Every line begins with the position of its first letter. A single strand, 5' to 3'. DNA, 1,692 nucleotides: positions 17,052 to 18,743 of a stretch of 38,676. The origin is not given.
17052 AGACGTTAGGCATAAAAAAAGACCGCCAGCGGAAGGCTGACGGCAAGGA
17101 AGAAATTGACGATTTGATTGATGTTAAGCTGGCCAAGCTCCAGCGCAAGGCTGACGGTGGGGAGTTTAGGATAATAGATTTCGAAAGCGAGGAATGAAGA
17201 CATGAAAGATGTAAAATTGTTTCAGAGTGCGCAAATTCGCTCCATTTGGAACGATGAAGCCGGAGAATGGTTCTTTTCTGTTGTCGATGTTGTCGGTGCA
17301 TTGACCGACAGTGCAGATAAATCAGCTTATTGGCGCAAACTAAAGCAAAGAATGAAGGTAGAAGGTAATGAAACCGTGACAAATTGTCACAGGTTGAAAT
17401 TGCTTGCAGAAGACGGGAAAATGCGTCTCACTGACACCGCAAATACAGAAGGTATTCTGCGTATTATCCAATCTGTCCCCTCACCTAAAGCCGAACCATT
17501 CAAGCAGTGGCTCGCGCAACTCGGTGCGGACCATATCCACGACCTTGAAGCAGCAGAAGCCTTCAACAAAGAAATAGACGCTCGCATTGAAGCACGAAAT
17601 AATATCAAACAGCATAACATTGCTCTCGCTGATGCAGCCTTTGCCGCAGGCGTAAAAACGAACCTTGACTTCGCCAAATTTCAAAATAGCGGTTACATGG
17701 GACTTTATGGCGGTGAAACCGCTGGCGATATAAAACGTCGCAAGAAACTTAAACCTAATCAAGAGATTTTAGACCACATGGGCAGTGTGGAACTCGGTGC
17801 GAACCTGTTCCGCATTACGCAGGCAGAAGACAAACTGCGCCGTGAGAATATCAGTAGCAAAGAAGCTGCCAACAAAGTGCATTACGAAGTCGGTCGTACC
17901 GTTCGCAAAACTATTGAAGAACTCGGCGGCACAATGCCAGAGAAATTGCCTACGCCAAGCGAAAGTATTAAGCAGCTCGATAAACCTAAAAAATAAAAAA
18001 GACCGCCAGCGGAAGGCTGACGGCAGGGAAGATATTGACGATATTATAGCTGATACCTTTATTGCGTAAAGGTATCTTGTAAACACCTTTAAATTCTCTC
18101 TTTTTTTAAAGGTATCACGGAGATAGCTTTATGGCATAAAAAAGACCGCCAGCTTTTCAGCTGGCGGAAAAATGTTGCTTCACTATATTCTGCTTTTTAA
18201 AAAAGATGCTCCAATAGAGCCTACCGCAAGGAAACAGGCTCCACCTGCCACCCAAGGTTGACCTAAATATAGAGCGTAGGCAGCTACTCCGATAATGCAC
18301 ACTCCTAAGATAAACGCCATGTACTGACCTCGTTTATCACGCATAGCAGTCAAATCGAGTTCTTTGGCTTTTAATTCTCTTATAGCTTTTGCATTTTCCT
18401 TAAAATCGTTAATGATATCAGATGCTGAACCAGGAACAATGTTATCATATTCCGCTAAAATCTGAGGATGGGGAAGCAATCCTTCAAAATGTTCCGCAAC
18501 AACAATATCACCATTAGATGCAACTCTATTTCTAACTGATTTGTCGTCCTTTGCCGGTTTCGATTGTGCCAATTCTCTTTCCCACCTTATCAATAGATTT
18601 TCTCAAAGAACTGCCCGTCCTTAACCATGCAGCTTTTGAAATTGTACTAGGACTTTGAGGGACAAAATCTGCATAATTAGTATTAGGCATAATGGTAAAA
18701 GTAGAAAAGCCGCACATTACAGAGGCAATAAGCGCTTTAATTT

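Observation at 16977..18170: DinD homologue moron bracketed by 48-bp direct repeats that each carry a minus-strand terminator hairpin (three copies)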

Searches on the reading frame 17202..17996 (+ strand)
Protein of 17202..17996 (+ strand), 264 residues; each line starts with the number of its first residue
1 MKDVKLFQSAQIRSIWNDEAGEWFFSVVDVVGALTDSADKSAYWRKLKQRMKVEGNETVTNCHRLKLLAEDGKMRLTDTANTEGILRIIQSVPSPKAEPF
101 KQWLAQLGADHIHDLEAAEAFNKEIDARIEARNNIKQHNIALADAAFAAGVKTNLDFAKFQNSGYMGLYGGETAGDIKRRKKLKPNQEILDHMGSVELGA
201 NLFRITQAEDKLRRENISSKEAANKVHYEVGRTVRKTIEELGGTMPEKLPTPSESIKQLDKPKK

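Call 6: search_protein_families(library=pfam, proteins=[window:17202-17996:+], max_evalue=0.01)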
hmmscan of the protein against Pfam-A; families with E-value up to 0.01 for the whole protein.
window:17202-17996:+ (264 aa): 1 family
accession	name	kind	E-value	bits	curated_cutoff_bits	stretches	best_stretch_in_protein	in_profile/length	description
PF02498.22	Bro-N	-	5.7e-13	49.7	25.6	1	11-106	1-92/96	BRO family, N-terminal domain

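Call 7: search_protein_families(library=ncbifam, proteins=[window:17202-17996:+], max_evalue=0.01)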
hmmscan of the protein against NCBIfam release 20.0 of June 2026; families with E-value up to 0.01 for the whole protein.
window:17202-17996:+ (264 aa): 1 family
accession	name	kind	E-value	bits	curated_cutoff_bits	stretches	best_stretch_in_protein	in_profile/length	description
NF008573.0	PRK11525.1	equivalog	8e-54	182.9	242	1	119-261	127-271/288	DNA damage-inducible protein D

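Call 12: find_encoding_contigs(protein=window:17202-17996:+, flank=6000, max_places=10)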
Protein window:17202-17996:+ (264 aa): 6 contigs read that carry it; 3 places shown.
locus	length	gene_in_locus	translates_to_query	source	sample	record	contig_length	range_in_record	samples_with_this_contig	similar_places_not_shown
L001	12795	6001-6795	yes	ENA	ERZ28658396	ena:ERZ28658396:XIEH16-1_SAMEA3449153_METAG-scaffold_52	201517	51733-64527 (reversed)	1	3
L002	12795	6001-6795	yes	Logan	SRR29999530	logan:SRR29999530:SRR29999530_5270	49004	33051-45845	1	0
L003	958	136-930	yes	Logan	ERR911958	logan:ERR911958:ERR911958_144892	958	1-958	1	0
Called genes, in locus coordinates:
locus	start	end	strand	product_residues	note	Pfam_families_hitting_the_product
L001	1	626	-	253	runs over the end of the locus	PF09681:Phage_rep_org_N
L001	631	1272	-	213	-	-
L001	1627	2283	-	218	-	-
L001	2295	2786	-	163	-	PF05565:Sipho_Gp157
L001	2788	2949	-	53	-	-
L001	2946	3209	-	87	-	-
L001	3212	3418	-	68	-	PF12728:HTH_17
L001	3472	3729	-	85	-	-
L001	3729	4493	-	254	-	PF02498:Bro-N, PF03374:ANT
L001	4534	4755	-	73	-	-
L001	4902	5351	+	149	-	PF12844:HTH_19 (faint), PF13560:HTH_31 (weak), PF01381:HTH_3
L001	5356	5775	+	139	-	PF06114:Peptidase_M78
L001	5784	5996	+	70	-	-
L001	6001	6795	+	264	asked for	PF02498:Bro-N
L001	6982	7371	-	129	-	PF10097:DUF2335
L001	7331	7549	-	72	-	-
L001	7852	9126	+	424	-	PF14657:Arm-DNA-bind_4, PF14659:Phage_int_SAM_3, PF00589:Phage_integrase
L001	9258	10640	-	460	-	PF01938:TRAM, PF05958:tRNA_U5-meth_tr, PF05175:MTS (weak), PF03602:Cons_hypoth95, PF06325:PrmA (weak), PF08241:Methyltransf_11 (weak), PF13649:Methyltransf_25, PF13847:Methyltransf_31, +2 more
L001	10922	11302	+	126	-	PF06397:Desulfoferrod_N, PF01880:Desulfoferrodox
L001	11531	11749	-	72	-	-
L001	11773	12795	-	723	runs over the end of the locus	PF02092:tRNA_synt_2f, PF05746:DALR_1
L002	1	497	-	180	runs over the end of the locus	PF05772:NinB (faint)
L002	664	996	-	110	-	-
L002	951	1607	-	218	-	-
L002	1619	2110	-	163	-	PF05565:Sipho_Gp157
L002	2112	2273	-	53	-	-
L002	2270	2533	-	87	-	-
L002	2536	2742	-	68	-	PF12728:HTH_17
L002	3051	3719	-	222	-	-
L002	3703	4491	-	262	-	PF02498:Bro-N, PF03374:ANT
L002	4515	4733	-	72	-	PF05339:DUF739 (weak), PF13443:HTH_26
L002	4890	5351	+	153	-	PF13443:HTH_26, PF13560:HTH_31, PF01381:HTH_3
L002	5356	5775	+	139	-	PF06114:Peptidase_M78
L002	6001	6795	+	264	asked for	PF02498:Bro-N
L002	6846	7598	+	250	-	PF14337:Abi_alpha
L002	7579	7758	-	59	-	-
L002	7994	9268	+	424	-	PF14657:Arm-DNA-bind_4, PF13102:Phage_int_SAM_5 (faint), PF14659:Phage_int_SAM_3, PF00589:Phage_integrase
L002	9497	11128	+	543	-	PF13361:UvrD_C (weak), PF13538:UvrD_C_2 (faint), PF12705:PDDEXK_1, PF01930:Cas_Cas4 (weak)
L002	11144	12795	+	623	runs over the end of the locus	PF01555:N6_N4_Mtase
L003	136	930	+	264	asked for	PF02498:Bro-N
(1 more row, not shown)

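Call 16: find_related_loci(query=window:17202-17996:+, collection=viral_contigs, flank=3000)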
Query window:17202-17996:+ (264 aa) in viral_contigs; peptide patterns used: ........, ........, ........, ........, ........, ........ (x = any residue, [..] = any of these).
216 stretches matched a pattern; 198 encode a relative of the query (tblastn E <= 1e-3); the best 80 are kept; 80 distinct loci.
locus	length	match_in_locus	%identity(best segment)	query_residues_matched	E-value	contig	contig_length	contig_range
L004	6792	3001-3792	99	1-264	7e-180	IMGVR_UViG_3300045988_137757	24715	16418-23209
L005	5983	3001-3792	99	1-264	1e-180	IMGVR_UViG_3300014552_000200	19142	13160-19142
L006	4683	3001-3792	98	1-264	0e+0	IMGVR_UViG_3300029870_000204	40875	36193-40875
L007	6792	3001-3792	99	1-264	9e-180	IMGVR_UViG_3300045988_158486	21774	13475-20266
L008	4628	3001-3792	99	1-264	0e+0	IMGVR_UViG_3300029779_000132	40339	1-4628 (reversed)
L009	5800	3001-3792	99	1-264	0e+0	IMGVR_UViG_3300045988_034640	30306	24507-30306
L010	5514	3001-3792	99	1-264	0e+0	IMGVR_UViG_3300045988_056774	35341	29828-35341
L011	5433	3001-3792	99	1-264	0e+0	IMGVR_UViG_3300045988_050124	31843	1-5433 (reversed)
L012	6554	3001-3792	99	1-264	3e-180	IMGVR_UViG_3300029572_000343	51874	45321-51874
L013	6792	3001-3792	99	1-264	5e-180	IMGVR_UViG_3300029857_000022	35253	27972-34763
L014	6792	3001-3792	98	1-264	1e-179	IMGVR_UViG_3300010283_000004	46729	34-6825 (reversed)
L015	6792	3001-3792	98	1-264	2e-179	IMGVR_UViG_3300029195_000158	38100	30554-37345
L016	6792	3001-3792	99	1-264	2e-179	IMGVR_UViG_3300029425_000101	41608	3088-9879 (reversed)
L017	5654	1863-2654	99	1-264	1e-180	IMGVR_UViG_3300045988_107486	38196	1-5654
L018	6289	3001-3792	98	1-264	3e-180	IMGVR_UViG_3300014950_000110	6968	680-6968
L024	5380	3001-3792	98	1-264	1e-179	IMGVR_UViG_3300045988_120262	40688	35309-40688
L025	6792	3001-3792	99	1-264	6e-180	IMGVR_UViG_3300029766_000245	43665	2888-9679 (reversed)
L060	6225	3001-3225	95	1-75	1e-43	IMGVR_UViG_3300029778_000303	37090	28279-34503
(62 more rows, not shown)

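Call 23: find_related_loci(query=L013:248-649:+, collection=viral_contigs, flank=5000)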
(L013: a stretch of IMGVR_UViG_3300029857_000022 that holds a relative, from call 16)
Query L013:248-649:+ (134 aa) in viral_contigs; peptide patterns used: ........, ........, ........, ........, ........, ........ (x = any residue, [..] = any of these).
95 stretches matched a pattern; 35 encode a relative of the query (tblastn E <= 1e-3); 33 distinct loci.
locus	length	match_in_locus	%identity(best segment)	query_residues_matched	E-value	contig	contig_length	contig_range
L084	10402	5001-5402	100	1-134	2e-88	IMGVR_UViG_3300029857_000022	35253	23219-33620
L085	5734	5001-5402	99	1-134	3e-87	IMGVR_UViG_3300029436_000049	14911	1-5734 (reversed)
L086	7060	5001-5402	99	1-134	3e-87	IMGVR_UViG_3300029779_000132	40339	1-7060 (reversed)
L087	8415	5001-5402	99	1-134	5e-87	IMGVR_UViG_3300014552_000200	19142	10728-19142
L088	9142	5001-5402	98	1-134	9e-87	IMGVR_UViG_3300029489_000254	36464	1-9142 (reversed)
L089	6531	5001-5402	98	1-134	2e-86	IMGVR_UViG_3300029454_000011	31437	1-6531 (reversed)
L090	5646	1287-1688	84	1-134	4e-75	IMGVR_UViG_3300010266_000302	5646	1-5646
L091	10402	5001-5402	84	1-134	3e-75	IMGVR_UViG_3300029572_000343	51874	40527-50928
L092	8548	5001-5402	84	1-134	2e-75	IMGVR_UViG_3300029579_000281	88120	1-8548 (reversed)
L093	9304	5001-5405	64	1-134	3e-50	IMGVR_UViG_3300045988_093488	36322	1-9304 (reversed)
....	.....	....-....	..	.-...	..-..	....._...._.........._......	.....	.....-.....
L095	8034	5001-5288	63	1-89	3e-36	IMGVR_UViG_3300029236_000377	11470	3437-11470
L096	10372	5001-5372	51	1-134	4e-35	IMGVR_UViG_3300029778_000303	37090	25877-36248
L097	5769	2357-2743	49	1-129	5e-34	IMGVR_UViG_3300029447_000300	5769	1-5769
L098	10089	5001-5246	65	1-82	4e-33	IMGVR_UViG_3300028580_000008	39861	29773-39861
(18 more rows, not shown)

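Call 35: search_protein_families(library=padloc, proteins=[window:17202-17996:+, L012:621-1472:+, L012:1793-2851:+, L006:955-1713:+, L006:2189-2875:+, L014:3856-4863:+, L024:3838-4329:+, L002:6846-7598:+, L012:4518-4919:-], max_evalue=0.001)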
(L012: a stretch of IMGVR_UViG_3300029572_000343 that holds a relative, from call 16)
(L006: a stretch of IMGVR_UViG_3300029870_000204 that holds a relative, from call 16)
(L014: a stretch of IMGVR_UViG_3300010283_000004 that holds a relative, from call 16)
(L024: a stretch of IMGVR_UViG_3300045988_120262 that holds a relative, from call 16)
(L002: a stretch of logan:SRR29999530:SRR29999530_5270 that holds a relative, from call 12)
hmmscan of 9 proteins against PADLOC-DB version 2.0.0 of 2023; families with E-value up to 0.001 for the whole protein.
window:17202-17996:+ (264 aa): 5 families
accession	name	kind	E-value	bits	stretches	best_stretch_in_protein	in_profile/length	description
PDLC04920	PDC-S13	-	8.1e-70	233.4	1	3-244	6-258/286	-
PDLC04919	PDC-S13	-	1.4e-51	173.4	1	116-262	122-265/281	-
PDLC04918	PDC-S13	-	2.7e-49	166.1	1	144-262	83-201/214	-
PDLC03083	Specificity_I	-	4.3e-46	155.3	1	114-263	118-266/717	Type I specificity subunit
PDLC04841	PDC-S04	-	2.4e-26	91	1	3-106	6-112/292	-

L012:621-1472:+ (283 aa): 1 family
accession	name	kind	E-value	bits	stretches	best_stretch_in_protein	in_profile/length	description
PDLC04962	PDC-S22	-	2.4e-130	431.7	1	8-276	4-271/281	-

L012:1793-2851:+ (352 aa): 2 families
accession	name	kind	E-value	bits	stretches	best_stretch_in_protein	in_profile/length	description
PDLC02344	AbiD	-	6.4e-55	184.8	1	32-343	4-272/277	AbiD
PDLC04080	SIR2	-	0.00077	16.7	0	31-81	216-266/347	-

L006:955-1713:+ (252 aa): 0 families

L006:2189-2875:+ (228 aa): 2 families
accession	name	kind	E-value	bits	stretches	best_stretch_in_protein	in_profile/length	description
PDLC01154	NYN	-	4.4e-06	24.3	1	149-192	230-271/310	"LabA-like protein, NYN family nuclease"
PDLC04163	HEC-09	-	1.9e-05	22.4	1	142-187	98-143/203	-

L014:3856-4863:+ (335 aa): 3 families
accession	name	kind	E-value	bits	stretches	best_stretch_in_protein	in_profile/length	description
PDLC04806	PDC-S02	-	1.6e-19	68.4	1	26-150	3-123/324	-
PDLC04819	PDC-S02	-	1.7e-09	35.4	1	26-153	4-125/334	-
PDLC04815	PDC-S02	-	1.5e-08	32.3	1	28-160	4-130/346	-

L024:3838-4329:+ (163 aa): 4 families
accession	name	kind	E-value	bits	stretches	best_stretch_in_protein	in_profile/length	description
PDLC04538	PDC-M24A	-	7.9e-33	111.8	1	1-114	1-115/146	-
PDLC04536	PDC-M24A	-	2.2e-20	71.1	1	2-118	5-123/148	-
PDLC04533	PDC-M24A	-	2.2e-08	32.2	1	3-112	2-113/151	-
PDLC04537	PDC-M24A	-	3.8e-08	31.4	1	1-85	1-85/166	-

L002:6846-7598:+ (250 aa): 3 families
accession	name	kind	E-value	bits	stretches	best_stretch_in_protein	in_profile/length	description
PDLC05025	PDC-S47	-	1.2e-39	134.7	1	45-249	57-260/263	-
PDLC05026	PDC-S47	-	3.8e-26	90.2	1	48-250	51-254/257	-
PDLC05024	PDC-S47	-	3.8e-22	77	1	38-250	51-261/265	-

L012:4518-4919:- (133 aa): 0 families

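Call 36: search_protein_families(library=pfam, proteins=[L012:621-1472:+, L012:1793-2851:+, L006:955-1713:+, L006:2189-2875:+, L014:3856-4863:+, L024:3838-4329:+, L002:6846-7598:+, L013:248-652:+, L012:4518-4919:-, L025:1233-2735:+], max_evalue=0.001)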
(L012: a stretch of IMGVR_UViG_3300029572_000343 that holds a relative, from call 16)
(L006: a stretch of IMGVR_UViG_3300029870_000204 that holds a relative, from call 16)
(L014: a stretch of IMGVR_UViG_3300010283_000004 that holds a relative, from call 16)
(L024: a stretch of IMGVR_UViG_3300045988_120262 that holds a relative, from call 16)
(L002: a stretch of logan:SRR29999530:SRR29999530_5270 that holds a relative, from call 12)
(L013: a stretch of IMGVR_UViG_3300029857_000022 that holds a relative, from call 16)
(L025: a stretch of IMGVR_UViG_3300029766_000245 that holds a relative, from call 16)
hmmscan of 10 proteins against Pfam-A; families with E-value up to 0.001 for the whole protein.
L012:621-1472:+ (283 aa): 1 family
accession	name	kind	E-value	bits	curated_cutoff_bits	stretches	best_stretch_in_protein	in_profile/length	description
PF04383.19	KilA-N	-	8e-23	80.8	23.8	1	16-144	6-105/107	KilA-N domain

L012:1793-2851:+ (352 aa): 1 family
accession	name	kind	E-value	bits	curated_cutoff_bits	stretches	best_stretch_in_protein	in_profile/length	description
PF07751.16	Abi_2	-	9.9e-38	130.7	25.6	1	61-260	2-182/184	Abi-like protein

L006:955-1713:+ (252 aa): 1 family
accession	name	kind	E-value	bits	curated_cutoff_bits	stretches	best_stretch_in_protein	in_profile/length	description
PF02452.23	PemK_toxin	-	1.6e-10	41.6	23.1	1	67-119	1-53/109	PemK-like, MazF-like toxin of type II toxin-antitoxin system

L006:2189-2875:+ (228 aa): 1 family
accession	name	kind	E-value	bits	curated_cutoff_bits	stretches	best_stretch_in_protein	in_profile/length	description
PF01936.24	NYN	-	3e-11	44.5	24.2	1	140-191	71-118/145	NYN domain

L014:3856-4863:+ (335 aa): 0 families

L024:3838-4329:+ (163 aa): 1 family
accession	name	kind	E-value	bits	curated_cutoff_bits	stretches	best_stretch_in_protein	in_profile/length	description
PF22398.1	DUF6978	-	4e-32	111.7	29.6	1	3-115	1-115/133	Family of unknown function (DUF6978)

L002:6846-7598:+ (250 aa): 1 family
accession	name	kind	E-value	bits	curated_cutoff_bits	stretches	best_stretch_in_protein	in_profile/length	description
PF14337.13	Abi_alpha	-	1e-39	137.1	29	1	47-249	2-196/196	Abortive infection alpha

L013:248-652:+ (134 aa): 3 families
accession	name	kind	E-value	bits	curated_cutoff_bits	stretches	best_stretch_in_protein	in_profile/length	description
PF01381.28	HTH_3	-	3.7e-12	46.5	23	1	7-67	1-54/55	Helix-turn-helix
PF13560.12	HTH_31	-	1.9e-06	28.5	27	1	3-65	2-58/64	Helix-turn-helix domain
PF12844.13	HTH_19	-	1e-05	25.8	30.2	1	4-69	1-59/64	Helix-turn-helix domain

L012:4518-4919:- (133 aa): 2 families
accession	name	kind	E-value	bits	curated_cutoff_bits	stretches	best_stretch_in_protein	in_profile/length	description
PF15919.11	HicB_lk_antitox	-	1.5e-17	64.3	27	1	12-121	1-119/123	HicB_like antitoxin of bacterial toxin-antitoxin system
PF21748.3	UPF0150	-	0.00014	22.1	27.3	1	14-57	10-54/64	UPF0150-like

L025:1233-2735:+ (500 aa): 2 families
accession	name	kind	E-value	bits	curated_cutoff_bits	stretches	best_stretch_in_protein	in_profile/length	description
PF13455.12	MUG113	-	2.3e-18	66.9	22.3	1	397-471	1-70/73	Meiotically up-regulated gene 113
PF10544.15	T5orf172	-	2.8e-16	60.3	20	1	381-474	1-100/101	T5orf172 domain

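Call 44: search_solved_structures(query=window:17202-17996:+, max_evalue=0.01)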
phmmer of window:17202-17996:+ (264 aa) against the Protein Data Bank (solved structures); distinct sequences matched with E-value up to 0.01: 0.

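Call 52: search_dna_similar(query=window:17202-17993:+, collection=phages, mode=protein, max_rows=15)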
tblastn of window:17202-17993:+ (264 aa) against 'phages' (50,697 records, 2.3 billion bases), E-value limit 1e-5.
Records with a match: 41; places in all: 42; records where one place covers at least 80% of the query: 3.
Best place of each record, by identity: 60-80% 3; <60% 38.
By first word of the organism name: Streptococcus 13; Riemerella 11; Bacteriophage 9; Campylobacter 2; Zymomonas 2; Christensenellales 1; Pasteurella 1; Bacteroides 1; Shigella 1.
By host as written in the record: - 10; Riemerella anatipestifer 5; Campylobacter jejuni 2; Christensenellales 1; Streptococcus uberis Ab71 1; Streptococcus parasanguinis POW10 1; Streptococcus pneumoniae Ala263 1; Streptococcus agalactiae CCUG_17336 1; and 19 more.
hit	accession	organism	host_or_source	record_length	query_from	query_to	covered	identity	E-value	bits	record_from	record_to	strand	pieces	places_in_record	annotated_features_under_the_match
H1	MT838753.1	Bacteriophage sp.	human fecal samples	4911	3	241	91%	41.8%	1e-49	180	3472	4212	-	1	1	record has no annotation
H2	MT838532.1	Bacteriophage sp.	human fecal samples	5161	4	244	91%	38.2%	2e-36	142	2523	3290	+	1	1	record has no annotation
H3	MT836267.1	Bacteriophage sp.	human fecal samples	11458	128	260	50%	64.7%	8e-41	155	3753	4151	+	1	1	record has no annotation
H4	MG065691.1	Campylobacter phage A11a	Campylobacter jejuni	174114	119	264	55%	58.8%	2e-46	171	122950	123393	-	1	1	record has no annotation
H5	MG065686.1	Campylobacter phage A18a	Campylobacter jejuni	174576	119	264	55%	58.8%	2e-46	171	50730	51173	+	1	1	record has no annotation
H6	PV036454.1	Christensenellales phage IMGVR 15666929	Christensenellales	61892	128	264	52%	62.0%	2e-40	154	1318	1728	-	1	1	hypothetical protein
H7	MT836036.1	Bacteriophage sp.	human fecal samples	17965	116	261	55%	56.8%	5e-44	164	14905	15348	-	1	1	record has no annotation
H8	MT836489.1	Bacteriophage sp.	human fecal samples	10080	128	264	52%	58.4%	2e-44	165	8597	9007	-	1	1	record has no annotation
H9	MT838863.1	Bacteriophage sp.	human fecal samples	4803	116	261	55%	54.7%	1e-41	157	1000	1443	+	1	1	record has no annotation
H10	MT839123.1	Bacteriophage sp.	human fecal samples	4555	132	261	49%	60.8%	2e-37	144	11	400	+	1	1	record has no annotation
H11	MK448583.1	Streptococcus satellite phage Javan622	Streptococcus uberis Ab71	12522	128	264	52%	56.9%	3e-39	150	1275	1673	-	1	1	DNA-damage-inducible protein D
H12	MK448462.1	Streptococcus satellite phage Javan379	Streptococcus parasanguinis POW10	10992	116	264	56%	51.7%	8e-39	149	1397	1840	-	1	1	DNA-damage-inducible protein D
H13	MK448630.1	Streptococcus satellite phage Javan743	Streptococcus pneumoniae Ala263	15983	116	264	56%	51.7%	9e-39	149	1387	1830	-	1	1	DNA-damage-inducible protein D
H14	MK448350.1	Streptococcus satellite phage Javan19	Streptococcus agalactiae CCUG_17336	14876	116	264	56%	51.7%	3e-38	147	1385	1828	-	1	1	DNA-damage-inducible protein D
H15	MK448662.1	Streptococcus satellite phage Javan97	Streptococcus canis FSL_Z3-227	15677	116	264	56%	51.0%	2e-37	145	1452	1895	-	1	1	DNA-damage-inducible protein D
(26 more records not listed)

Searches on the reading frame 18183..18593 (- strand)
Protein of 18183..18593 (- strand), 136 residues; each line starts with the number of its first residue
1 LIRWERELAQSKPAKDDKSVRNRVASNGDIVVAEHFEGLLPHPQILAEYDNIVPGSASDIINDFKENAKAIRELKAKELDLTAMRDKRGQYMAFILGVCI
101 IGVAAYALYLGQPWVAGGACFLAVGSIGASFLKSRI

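Call 6: search_protein_families(library=pfam, proteins=[window:18183-18593:-], max_evalue=0.01)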
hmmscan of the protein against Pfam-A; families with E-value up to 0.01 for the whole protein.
window:18183-18593:- (136 aa): 1 family
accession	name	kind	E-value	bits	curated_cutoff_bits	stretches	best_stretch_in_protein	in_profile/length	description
PF10097.14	DUF2335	-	9e-11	42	25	1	41-90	1-50/50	Predicted membrane protein (DUF2335)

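Call 7: search_protein_families(library=ncbifam, proteins=[window:18183-18593:-], max_evalue=0.01)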
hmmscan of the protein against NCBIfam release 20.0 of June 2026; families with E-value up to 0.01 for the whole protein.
window:18183-18593:- (136 aa): 0 families

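Call 35: search_protein_families(library=padloc, proteins=[window:18183-18593:-], max_evalue=0.001)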
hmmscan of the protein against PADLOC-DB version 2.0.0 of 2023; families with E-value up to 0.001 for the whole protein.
window:18183-18593:- (136 aa): 0 families
